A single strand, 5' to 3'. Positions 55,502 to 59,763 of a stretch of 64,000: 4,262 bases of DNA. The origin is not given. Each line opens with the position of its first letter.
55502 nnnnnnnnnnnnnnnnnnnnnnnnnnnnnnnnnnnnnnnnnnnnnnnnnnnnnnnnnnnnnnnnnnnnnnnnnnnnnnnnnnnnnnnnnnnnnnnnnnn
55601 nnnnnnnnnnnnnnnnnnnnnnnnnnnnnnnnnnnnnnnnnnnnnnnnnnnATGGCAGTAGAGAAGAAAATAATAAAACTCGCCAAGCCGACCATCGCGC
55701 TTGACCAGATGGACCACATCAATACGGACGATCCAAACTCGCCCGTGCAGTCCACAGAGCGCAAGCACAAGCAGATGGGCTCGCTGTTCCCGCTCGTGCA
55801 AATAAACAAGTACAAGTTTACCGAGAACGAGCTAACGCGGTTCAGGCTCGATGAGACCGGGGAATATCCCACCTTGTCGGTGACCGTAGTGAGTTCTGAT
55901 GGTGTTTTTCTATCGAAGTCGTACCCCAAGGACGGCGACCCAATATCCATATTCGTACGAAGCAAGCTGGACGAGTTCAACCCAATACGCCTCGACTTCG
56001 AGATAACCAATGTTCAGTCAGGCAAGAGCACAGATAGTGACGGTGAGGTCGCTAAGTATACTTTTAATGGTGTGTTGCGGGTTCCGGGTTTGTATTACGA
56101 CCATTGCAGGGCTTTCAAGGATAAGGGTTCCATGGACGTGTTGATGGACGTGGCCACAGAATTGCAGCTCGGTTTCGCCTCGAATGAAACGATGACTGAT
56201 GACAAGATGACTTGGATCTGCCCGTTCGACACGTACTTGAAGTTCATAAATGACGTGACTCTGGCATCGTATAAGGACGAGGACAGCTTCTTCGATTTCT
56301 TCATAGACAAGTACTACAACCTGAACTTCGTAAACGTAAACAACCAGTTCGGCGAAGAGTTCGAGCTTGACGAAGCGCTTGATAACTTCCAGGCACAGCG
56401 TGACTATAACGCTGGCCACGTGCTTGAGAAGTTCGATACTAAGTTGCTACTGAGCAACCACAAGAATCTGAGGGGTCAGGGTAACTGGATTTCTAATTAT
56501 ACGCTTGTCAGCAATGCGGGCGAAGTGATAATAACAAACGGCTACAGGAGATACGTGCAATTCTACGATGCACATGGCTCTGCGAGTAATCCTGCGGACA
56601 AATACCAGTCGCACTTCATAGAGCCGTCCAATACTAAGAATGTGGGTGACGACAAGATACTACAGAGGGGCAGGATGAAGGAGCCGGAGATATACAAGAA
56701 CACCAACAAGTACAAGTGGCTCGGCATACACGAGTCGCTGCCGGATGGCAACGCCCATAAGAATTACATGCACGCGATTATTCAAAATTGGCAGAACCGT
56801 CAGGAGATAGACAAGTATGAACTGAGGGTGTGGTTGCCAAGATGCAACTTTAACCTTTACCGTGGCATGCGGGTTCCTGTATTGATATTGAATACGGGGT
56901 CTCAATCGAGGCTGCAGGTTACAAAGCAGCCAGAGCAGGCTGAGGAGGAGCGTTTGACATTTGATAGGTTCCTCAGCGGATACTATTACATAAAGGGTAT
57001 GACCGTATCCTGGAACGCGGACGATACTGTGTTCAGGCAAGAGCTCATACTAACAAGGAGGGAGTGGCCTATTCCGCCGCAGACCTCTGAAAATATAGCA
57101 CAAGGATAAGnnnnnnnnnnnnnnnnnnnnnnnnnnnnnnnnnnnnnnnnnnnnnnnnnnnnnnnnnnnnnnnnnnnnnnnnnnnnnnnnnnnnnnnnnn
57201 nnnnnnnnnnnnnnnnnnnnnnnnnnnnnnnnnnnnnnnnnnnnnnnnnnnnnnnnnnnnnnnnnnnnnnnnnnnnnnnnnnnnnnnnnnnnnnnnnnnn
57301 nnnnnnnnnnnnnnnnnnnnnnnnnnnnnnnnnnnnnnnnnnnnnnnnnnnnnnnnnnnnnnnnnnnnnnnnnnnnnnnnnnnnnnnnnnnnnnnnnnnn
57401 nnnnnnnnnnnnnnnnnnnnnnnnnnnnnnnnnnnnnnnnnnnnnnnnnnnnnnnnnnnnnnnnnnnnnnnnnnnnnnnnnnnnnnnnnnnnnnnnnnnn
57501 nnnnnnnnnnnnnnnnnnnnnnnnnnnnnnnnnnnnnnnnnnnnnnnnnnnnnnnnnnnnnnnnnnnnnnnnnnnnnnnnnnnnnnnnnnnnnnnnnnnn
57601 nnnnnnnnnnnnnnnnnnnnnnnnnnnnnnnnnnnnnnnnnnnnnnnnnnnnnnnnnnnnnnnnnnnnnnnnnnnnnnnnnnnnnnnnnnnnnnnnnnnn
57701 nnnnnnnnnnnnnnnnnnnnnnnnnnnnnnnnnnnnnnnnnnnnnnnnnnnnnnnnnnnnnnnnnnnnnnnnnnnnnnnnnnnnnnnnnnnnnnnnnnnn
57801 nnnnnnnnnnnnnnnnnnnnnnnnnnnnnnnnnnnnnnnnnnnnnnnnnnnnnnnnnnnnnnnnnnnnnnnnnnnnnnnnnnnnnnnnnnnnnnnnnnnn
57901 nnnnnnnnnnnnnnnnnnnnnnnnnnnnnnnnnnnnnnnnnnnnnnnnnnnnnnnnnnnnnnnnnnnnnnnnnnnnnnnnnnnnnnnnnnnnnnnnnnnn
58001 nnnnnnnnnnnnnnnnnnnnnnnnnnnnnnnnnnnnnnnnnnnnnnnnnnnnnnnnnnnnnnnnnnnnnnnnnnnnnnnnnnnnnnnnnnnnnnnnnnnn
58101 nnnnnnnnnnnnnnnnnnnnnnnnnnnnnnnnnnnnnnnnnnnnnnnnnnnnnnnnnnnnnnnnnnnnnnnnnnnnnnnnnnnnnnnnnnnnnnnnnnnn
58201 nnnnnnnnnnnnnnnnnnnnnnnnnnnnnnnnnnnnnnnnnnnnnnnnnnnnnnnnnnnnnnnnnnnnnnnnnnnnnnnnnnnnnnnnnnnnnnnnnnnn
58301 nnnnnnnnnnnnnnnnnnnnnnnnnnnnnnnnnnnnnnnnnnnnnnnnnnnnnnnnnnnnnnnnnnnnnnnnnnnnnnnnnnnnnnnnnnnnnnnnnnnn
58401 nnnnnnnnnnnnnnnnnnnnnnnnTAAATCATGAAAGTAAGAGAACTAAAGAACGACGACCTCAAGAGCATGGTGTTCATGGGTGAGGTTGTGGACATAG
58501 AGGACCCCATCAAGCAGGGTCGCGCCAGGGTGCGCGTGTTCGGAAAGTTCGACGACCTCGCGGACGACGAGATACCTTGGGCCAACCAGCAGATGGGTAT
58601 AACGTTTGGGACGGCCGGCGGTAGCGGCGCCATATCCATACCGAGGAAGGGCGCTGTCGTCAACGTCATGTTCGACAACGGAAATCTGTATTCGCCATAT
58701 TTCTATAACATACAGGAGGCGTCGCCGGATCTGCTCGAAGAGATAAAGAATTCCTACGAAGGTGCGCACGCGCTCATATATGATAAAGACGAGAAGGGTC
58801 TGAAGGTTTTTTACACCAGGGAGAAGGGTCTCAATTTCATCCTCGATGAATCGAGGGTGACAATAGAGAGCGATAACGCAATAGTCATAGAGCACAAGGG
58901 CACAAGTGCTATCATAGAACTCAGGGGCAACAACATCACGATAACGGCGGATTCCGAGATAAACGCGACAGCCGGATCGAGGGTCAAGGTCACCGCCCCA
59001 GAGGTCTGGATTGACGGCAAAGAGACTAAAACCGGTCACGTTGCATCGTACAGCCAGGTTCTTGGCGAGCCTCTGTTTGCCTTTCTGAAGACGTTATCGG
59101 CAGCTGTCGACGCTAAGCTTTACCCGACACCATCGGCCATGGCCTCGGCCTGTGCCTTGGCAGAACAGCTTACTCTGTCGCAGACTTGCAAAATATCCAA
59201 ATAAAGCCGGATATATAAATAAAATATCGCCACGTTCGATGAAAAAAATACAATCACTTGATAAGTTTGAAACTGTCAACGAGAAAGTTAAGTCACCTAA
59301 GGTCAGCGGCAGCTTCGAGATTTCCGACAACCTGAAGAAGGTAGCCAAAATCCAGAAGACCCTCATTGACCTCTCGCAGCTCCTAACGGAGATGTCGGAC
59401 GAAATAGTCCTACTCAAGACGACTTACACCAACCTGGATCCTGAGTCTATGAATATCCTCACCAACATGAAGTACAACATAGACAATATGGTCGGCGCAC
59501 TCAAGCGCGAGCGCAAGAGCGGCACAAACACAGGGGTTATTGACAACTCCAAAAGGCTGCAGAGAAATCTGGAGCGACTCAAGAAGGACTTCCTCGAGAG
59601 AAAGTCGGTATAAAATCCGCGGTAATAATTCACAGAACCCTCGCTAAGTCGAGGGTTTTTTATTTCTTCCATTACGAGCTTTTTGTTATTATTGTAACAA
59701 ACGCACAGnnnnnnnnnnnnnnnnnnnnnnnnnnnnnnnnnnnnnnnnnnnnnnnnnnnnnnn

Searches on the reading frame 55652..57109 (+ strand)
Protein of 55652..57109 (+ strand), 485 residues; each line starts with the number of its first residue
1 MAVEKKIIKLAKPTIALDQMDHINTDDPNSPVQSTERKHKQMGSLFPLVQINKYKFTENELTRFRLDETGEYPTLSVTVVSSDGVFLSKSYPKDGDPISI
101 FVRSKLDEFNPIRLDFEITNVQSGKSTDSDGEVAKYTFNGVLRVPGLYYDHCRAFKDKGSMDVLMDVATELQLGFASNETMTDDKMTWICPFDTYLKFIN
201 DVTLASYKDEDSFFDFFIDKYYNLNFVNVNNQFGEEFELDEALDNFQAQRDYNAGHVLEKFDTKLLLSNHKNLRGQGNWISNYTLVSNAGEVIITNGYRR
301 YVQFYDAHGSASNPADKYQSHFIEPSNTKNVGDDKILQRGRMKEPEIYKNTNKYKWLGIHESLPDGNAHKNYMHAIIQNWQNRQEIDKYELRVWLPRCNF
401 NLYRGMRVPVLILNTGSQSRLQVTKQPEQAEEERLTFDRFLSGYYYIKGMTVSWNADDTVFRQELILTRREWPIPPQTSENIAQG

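Call 10: search_protein_families(library=phrogs, proteins=[window:55652-57109:+], max_evalue=0.00001)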
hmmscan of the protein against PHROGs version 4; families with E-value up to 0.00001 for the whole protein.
window:55652-57109:+ (485 aa): 1 family
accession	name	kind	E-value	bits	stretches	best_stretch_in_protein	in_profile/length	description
phrog_35886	-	unknown function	1e-22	81.4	1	38-455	28-427/446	-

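Call 26: search_dna_similar(query=window:55652-57109:+, collection=phages, mode=protein, max_rows=15)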
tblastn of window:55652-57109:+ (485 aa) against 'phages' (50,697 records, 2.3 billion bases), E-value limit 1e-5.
Records with a match: 29; places in all: 29; records where one place covers at least 80% of the query: 9.
Best place of each record, by identity: <60% 29.
By first word of the organism name: Prevotella 15; uncultured 6; Tenacibaculum 5; Chryseobacterium 2; Flavobacterium 1.
By host as written in the record: Prevotella sp. 15; - 6; Tenacibaculum maritimum 3; Chryseobacterium indologenes MA9 2; Tenacibaculum sp. 2; Flavobacterium sp. B330 1.
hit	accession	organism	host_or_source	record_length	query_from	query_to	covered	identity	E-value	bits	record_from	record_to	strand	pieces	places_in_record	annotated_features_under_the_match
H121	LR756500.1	uncultured phage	metagenomic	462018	3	472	97%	32.6%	2e-70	249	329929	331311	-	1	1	record has no annotation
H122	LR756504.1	uncultured phage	metagenomic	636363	6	474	97%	27.6%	4e-29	127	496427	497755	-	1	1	record has no annotation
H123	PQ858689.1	Flavobacterium phage MaF61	Flavobacterium sp. B330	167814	7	472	96%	27.7%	4e-39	157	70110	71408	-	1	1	hypothetical protein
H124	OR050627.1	Chryseobacterium phage MA9V-1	Chryseobacterium indologenes MA9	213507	1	472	97%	24.0%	5e-19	97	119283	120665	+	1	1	lysozyme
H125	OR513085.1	Chryseobacterium phage MA9V-2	Chryseobacterium indologenes MA9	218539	1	472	97%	23.2%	1e-17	92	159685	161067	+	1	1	lysozyme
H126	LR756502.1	uncultured phage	metagenomic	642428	46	476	89%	24.9%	3e-36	149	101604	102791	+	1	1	record has no annotation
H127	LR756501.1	uncultured phage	metagenomic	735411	46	471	88%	24.9%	2e-27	122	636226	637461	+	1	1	record has no annotation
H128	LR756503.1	uncultured phage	metagenomic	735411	46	471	88%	24.9%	2e-27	122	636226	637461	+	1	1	record has no annotation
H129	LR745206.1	uncultured phage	metagenomic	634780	7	481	98%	22.0%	1e-20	101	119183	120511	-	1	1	record has no annotation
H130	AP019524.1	Tenacibaculum phage PTm1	Tenacibaculum maritimum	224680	43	290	51%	30.7%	2e-15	85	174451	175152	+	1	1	hypothetical protein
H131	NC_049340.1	Tenacibaculum phage PTm1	Tenacibaculum maritimum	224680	43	290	51%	30.7%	2e-15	85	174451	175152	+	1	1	hypothetical protein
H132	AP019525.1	Tenacibaculum phage PTm5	Tenacibaculum maritimum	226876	43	290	51%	30.7%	2e-15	85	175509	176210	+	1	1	hypothetical protein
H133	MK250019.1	Prevotella phage Lak-A2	Prevotella sp.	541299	24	244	46%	32.7%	2e-19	98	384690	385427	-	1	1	record has no annotation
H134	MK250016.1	Prevotella phage Lak-A1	Prevotella sp.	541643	43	244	42%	32.7%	8e-19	96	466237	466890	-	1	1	record has no annotation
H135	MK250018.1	Prevotella phage Lak-A1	Prevotella sp.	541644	43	244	42%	32.7%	8e-19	96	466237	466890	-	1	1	record has no annotation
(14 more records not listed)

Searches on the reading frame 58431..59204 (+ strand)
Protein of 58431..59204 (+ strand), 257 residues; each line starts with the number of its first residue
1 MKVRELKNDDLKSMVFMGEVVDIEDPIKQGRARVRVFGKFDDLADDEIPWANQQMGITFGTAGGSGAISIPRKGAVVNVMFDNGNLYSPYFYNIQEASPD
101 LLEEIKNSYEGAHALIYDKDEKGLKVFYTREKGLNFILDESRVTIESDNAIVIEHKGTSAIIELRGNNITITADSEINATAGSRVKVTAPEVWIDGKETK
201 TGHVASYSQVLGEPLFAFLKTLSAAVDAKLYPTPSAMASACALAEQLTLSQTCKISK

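Call 3: search_protein_families(library=pfam, proteins=[window:58431-59204:+], max_evalue=0.01)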
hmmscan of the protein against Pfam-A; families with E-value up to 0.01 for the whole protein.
window:58431-59204:+ (257 aa): 1 family
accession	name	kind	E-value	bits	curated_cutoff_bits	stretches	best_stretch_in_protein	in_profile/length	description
PF04717.18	Phage_base_V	-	0.00019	22.1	23.8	1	18-91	3-70/75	Type VI secretion system/phage-baseplate injector OB domain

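Call 4: search_protein_families(library=phrogs, proteins=[window:58431-59204:+], max_evalue=0.001)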
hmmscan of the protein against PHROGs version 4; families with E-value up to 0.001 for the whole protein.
window:58431-59204:+ (257 aa): 3 families
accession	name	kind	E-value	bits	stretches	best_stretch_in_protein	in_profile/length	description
phrog_37871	-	tail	2.6e-16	61.2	1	16-176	5-170/257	baseplate protein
phrog_430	-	tail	1.1e-15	58.1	1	12-89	17-99/868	baseplate hub subunit and tail lysozyme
phrog_694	-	tail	0.00051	19.4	0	17-52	25-68/851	baseplate hub and tail lysozyme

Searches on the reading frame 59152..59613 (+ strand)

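Call 33: search_protein_families(library=pfam, proteins=[window:59152-59613:+], max_evalue=10)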
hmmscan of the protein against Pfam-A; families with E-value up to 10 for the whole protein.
window:59152-59613:+ (153 aa): 1 family
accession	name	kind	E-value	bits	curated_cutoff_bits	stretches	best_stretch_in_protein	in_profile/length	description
PF24999.1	LAMB4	-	0.67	10.3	27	1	125-147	26-48/66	Laminin subunit beta-4-like domain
